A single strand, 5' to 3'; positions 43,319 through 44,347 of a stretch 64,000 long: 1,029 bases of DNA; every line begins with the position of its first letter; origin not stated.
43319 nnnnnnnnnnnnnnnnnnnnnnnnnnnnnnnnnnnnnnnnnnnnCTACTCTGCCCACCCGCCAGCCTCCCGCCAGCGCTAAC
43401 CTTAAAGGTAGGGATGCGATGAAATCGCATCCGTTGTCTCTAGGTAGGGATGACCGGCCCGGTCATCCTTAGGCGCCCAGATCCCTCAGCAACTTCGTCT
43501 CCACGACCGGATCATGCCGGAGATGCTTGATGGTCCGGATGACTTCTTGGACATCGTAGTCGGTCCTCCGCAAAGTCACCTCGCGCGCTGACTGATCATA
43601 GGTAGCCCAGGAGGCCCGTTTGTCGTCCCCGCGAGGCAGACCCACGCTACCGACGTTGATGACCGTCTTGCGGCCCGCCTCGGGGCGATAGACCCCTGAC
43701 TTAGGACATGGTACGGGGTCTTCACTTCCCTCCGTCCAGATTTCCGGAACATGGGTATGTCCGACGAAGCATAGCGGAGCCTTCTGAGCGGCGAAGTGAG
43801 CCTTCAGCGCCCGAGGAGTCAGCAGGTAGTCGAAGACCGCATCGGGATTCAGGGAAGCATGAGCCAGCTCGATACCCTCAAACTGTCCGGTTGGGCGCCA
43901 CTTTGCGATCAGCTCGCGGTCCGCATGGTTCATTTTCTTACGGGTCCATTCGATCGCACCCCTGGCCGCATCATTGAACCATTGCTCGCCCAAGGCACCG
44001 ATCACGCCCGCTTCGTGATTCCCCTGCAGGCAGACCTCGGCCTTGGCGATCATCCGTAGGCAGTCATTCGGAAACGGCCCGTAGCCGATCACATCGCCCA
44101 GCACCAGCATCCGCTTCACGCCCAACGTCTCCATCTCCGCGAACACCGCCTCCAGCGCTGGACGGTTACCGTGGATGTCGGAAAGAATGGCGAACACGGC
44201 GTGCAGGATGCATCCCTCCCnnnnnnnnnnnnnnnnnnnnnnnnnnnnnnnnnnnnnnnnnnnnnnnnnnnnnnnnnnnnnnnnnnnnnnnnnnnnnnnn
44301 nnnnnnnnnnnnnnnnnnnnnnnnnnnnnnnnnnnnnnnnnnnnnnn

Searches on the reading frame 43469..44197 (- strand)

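Call 87: search_protein_families(library=pfam, proteins=[window:43469-44197:-], max_evalue=0.00001)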
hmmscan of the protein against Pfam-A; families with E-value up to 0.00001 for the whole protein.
window:43469-44197:- (242 aa): 2 families
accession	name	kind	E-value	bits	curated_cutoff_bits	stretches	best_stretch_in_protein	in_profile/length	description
PF12850.12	Metallophos_2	-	1.6e-11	44.9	27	1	2-201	3-150/154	Calcineurin-like phosphoesterase superfamily domain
PF00149.33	Metallophos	-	2e-11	45.2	21.5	1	2-151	3-191/191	Calcineurin-like phosphoesterase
